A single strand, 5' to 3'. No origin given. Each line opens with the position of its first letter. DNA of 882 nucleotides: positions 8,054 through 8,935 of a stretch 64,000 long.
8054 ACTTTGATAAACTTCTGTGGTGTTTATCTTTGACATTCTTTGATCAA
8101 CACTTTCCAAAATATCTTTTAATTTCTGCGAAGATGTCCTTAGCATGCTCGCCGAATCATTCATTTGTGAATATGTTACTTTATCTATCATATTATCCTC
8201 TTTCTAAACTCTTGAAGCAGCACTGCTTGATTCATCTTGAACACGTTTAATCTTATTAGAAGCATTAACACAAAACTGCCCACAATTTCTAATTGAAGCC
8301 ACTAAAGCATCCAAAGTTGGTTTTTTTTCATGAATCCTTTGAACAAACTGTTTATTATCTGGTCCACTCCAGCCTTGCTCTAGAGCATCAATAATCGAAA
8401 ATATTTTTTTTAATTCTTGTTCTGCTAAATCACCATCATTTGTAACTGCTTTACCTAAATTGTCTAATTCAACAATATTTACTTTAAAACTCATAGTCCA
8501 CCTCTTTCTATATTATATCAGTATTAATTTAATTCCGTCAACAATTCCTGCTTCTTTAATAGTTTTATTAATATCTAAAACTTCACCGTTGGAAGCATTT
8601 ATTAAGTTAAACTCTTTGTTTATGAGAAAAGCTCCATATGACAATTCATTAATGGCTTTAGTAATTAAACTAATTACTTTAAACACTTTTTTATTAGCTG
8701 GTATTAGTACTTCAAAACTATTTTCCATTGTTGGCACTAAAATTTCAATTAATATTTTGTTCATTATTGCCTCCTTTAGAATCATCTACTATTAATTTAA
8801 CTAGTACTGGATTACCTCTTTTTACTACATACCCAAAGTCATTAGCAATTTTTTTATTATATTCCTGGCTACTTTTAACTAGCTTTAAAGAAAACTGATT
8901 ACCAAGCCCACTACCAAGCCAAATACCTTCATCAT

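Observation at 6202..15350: T7SSb-like island inserted into the dcw cluster next to tRNA-Leu, apparently lacking EssB/EsaA/EssA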

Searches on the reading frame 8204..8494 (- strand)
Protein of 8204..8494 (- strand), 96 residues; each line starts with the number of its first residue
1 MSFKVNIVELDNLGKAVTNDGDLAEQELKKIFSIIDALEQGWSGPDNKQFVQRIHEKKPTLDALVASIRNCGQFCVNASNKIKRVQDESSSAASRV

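Call 5: search_protein_families(library=pfam, proteins=[window:8204-8494:-], max_evalue=0.01)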
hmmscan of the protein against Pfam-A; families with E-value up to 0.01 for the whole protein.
window:8204-8494:- (96 aa): 2 families
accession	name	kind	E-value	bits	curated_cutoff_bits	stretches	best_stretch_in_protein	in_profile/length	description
PF06013.18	WXG100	-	4.3e-05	24.1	27.3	1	3-81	2-80/86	Proteins of 100 residues with WXG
PF25547.1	WXG100_2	-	0.00098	19.6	27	1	10-85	31-108/150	WXG100 like domain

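Call 6: search_protein_families(library=ncbifam, proteins=[window:8204-8494:-], max_evalue=0.01)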
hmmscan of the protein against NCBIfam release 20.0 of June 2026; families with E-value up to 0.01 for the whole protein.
window:8204-8494:- (96 aa): 1 family
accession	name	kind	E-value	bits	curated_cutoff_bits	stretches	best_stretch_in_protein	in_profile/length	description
TIGR03930.1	WXG100_ESAT6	subfamily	1e-06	28.8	44.85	1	3-85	2-84/90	WXG100 family type VII secretion target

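Call 92: search_solved_structures(query=A6, max_evalue=1)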
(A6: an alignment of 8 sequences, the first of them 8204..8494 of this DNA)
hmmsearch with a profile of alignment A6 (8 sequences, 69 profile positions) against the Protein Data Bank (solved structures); distinct sequences matched with E-value up to 1: 14.
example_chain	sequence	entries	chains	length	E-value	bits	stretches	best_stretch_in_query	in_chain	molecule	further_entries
9lqd_A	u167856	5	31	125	0.00088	22.4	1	25-60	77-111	SAM lyase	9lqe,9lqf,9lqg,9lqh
9gab_D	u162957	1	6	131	0.0009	22.4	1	25-60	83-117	SAM-AMP Lyase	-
9gad_A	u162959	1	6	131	0.00097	22.3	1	25-60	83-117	SAM-AMP Lyase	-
2jua_A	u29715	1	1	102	0.059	16.6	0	16-37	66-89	de novo protein S836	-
7p83_A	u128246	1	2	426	0.15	15.3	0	33-54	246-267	S-adenosylmethionine synthase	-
7p82_A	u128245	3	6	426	0.15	15.3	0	33-54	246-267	S-adenosylmethionine synthase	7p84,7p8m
5lkb_A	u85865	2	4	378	0.17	15.1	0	3-26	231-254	Glutathione S-transferase omega-like 2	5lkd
3zbh_A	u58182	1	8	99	0.31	14.3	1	21-62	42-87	ESXA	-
8snb_8D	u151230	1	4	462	0.31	14.3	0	8-26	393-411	Tektin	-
9ftd_A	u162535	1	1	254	0.34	14.2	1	10-55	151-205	BmGPI12, BMN1 family, BMN1-9, BmSA1 orthologue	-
9bqx_A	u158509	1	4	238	0.44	13.8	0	28-65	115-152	Amphiphysin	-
4gkr_A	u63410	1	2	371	0.76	13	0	10-40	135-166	Neck and C-terminal motor domain of Kar3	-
8dko_A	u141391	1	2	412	0.96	12.7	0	25-49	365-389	Bifunctional protein PutA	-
8dkp_A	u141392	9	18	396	0.99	12.6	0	25-49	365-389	Bifunctional protein PutA | Bifunctional protein PutA fusion protein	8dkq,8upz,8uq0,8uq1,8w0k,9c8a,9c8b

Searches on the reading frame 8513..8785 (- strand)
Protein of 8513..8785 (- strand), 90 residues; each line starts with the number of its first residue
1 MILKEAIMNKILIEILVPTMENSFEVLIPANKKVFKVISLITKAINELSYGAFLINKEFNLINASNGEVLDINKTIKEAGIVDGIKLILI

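Call 5: search_protein_families(library=pfam, proteins=[window:8513-8785:-], max_evalue=0.01)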
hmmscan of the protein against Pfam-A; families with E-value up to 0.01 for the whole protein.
window:8513-8785:- (90 aa): 3 families
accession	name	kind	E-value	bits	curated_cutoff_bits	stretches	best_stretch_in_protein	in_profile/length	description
PF08817.16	YukD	-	8.7e-05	23.6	27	1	13-89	2-76/76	WXG100 protein secretion system (Wss), protein YukD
PF10790.15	DUF2604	-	0.0023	18.8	25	1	36-89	26-77/85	Protein of Unknown function (DUF2604)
PF22793.1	DUF7013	-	0.0053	17.3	27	1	17-77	42-104/158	Domain of unknown function (DUF7013)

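Call 6: search_protein_families(library=ncbifam, proteins=[window:8513-8785:-], max_evalue=0.01)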
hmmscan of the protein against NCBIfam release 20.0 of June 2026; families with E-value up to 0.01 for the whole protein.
window:8513-8785:- (90 aa): 0 families

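Call 90: search_solved_structures(query=A7, max_evalue=1, show_alignments=1)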
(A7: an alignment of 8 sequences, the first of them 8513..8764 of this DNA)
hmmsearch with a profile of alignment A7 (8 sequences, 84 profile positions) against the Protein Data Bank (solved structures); distinct sequences matched with E-value up to 1: 21.
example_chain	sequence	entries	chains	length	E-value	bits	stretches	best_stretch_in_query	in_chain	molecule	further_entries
8sfk_D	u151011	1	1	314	0.3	14.6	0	18-41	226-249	Aryldialkylphosphatase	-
8sfb_D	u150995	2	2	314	0.41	14.2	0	24-79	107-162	Aryldialkylphosphatase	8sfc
8sf2_D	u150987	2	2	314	0.45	14.1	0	24-79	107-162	Aryldialkylphosphatase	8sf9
2nbw_B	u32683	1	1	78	0.48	14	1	50-83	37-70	UV excision repair protein RAD23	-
5w3w_A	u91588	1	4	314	0.53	13.8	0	18-41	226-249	Aryldialkylphosphatase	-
7ev8_A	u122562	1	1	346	0.54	13.8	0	25-78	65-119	Nucleoprotein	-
5vri_A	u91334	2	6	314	0.61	13.6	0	18-41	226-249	Aryldialkylphosphatase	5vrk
4kes_A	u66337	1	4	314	0.63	13.6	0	18-41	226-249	Aryldialkylphosphatase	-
1wwk_A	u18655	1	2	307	0.63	13.6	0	48-72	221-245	phosphoglycerate dehydrogenase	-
4keu_A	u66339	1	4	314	0.63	13.6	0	18-41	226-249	Aryldialkylphosphatase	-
4kez_A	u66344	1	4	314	0.64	13.6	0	18-41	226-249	Aryldialkylphosphatase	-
5vsa_A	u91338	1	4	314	0.65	13.6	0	18-41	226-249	Aryldialkylphosphatase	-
4ker_A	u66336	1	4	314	0.65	13.6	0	18-41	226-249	Aryldialkylphosphatase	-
4ket_A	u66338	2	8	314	0.65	13.5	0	18-41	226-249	Aryldialkylphosphatase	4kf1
4kev_A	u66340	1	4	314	0.66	13.5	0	18-41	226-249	Aryldialkylphosphatase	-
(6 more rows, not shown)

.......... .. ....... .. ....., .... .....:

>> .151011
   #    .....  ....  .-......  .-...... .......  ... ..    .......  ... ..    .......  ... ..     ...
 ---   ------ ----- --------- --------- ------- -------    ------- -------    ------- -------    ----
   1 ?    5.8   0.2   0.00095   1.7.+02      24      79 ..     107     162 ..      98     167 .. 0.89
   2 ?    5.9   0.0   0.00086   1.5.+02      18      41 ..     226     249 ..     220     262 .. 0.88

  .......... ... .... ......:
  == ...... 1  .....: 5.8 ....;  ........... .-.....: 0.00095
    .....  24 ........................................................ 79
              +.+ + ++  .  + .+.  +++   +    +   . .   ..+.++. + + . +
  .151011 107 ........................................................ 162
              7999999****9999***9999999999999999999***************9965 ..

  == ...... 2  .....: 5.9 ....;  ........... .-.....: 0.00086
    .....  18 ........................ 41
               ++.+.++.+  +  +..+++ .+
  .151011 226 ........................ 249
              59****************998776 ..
